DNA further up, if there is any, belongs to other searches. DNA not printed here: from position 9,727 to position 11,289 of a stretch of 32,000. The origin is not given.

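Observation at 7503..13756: Eight-gene overlapping operon: NrtR-like regulator + RibA-like + TrpF-like + two PRTases + formamidase-fold + HAD + kinase (no described pathway matches)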

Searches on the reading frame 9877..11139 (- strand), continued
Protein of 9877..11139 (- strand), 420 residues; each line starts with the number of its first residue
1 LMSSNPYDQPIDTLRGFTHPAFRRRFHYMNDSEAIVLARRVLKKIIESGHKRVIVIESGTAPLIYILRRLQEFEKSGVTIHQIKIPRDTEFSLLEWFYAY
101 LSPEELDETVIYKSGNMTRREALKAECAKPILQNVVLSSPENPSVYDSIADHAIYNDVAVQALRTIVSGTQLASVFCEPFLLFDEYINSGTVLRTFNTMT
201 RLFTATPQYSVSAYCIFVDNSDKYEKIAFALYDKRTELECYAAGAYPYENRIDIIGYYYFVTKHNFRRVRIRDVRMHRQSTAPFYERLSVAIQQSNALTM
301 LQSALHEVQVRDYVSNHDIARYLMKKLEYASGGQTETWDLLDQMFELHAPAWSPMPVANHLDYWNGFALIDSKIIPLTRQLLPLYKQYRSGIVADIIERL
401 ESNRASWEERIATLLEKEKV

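Call 78: find_encoding_contigs(protein=P0246, flank=8000, max_places=2)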
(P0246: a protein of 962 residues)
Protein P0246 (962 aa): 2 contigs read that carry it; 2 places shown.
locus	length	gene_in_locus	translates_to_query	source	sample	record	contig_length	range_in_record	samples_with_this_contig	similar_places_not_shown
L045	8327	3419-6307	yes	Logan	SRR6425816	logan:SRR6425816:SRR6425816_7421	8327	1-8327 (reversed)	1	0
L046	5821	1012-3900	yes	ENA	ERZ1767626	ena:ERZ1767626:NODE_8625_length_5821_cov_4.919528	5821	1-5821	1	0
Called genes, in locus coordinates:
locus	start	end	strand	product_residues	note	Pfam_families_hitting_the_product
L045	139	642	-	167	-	PF14317:YcxB (weak)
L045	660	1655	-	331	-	PF13495:Phage_int_SAM_4 (faint), PF02899:Phage_int_SAM_1 (weak), PF00589:Phage_integrase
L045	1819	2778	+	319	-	-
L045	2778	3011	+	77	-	-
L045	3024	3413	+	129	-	PF00903:Glyoxalase (faint), PF13669:Glyoxalase_4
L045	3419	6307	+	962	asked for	PF21211:FkbH_N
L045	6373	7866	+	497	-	PF00478:IMPDH, PF00571:CBS (faint), PF01070:FMN_dh (faint)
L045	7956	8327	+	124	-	?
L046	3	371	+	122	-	?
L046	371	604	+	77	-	-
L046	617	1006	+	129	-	PF00903:Glyoxalase (faint), PF13669:Glyoxalase_4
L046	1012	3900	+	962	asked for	PF21211:FkbH_N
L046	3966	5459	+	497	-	PF00478:IMPDH, PF00571:CBS (faint), PF01070:FMN_dh (faint)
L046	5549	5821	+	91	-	?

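Call 84: search_dna_similar(query=window:9877-11139:-, collection=plasmids, mode=protein, max_evalue=0.00001, max_rows=10)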
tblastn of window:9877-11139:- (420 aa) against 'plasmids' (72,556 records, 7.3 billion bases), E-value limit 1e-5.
No match.

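Call 85: search_protein_families(library=ncbifam, proteins=[L045:1819-2778:+, L045:2778-3011:+, L045:3024-3413:+, L045:6373-7866:+, P0246], max_evalue=0.001)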
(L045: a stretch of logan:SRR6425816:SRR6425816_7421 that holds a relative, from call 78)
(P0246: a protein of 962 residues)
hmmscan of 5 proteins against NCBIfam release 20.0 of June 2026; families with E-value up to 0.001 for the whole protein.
L045:1819-2778:+ (319 aa): 0 families

L045:2778-3011:+ (77 aa): 7 families
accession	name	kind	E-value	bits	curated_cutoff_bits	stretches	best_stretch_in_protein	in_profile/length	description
NF052616.1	ACP_for_OlsHI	equivalog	2.4e-05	24.6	130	1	15-60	20-64/83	ornithine lipid biosynthesis acyl carrier protein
TIGR00517.1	acyl_carrier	equivalog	3.7e-05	23.5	70.45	1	2-69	5-74/77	acyl carrier protein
NF002148.0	PRK00982.1-2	subfamily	7.3e-05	22.5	71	1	2-74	6-77/79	acyl carrier protein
NF002150.0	PRK00982.1-4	subfamily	0.00012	22.2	66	1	3-59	8-63/80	acyl carrier protein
NF006031.0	PRK08172.1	equivalog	0.00017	22.2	76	1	33-76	36-78/82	acyl carrier protein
NF003464.0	PRK05087.1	equivalog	0.00023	21.1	68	1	2-57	4-58/78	D-alanine--poly(phosphoribitol) ligase subunit DltC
NF002151.0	PRK00982.1-5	equivalog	0.00086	19.4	92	1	3-62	6-67/78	acyl carrier protein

L045:3024-3413:+ (129 aa): 2 families
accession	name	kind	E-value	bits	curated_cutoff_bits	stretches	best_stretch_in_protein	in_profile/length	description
TIGR03081.1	metmalonyl_epim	equivalog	8.9e-12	45.7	114.95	1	5-96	2-97/129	methylmalonyl-CoA epimerase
NF050075.1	SMU1112c_YaeR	equivalog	1e-06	29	140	1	4-112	3-109/125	SMU1112c/YaeR family gloxylase I-like metalloprotein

L045:6373-7866:+ (497 aa): 14 families
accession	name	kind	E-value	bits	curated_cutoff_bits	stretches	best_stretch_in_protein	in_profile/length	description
NF005493.0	PRK07107.1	equivalog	2.7e-255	847.6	585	1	1-496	1-495/502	IMP dehydrogenase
TIGR01302.1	IMP_dehydrog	equivalog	2.2e-106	356.4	481.5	1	11-472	3-450/450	IMP dehydrogenase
NF005869.0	PRK07807.1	equivalog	1.2e-56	192.7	549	1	51-489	44-474/479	GuaB1 family IMP dehydrogenase-related protein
NF052358.1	GMPRedGuaB1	equivalog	1.6e-55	189.1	675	1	51-489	44-474/479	GMP reductase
NF005311.0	PRK06843.1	equivalog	3.3e-54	184.4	779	2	204-492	114-400/404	inosine 5-monophosphate dehydrogenase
TIGR01303.1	IMP_DH_rel_1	equivalog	8.2e-51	173.4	562.75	1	51-488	43-471/475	GuaB1 family IMP dehydrogenase-related protein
NF003470.0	PRK05096.1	equivalog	8.2e-37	127.1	397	1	226-476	93-333/347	GMP reductase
NF003966.0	PRK05458.1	equivalog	4.1e-33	115.1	344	1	217-472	74-311/327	GMP reductase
TIGR01305.1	GMP_reduct_1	equivalog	6.1e-33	114.3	492.15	1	227-477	93-333/343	GMP reductase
TIGR01306.1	GMP_reduct_2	equivalog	1.7e-25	90.3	465.65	1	234-470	87-305/321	GMP reductase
TIGR01304.1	IMP_DH_rel_2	equivalog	6.2e-21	75.1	342.1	1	242-395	140-297/365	GuaB3 family IMP dehydrogenase-related protein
NF011443.0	PRK14869.1-5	equivalog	5.5e-06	25.1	335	0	159-216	67-122/546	putative manganese-dependent inorganic diphosphatase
NF011449.0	PRK14869.2-5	equivalog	0.00033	19.8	411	0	160-240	66-143/451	putative manganese-dependent inorganic diphosphatase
TIGR00393.1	kpsF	subfamily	0.00045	19.9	203.7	1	141-208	197-265/268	KpsF/GutQ family sugar-phosphate isomerase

P0246 (962 aa): 2 families
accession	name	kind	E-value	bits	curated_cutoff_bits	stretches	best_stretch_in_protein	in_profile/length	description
TIGR01686.1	FkbH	subfamily_domain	2.9e-74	250.1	146.65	1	220-542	2-319/323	FkbH domain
TIGR01681.1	HAD-SF-IIIC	subfamily_domain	1.7e-17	64.5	35.75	1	222-343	1-130/132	HAD-IIIC family phosphatase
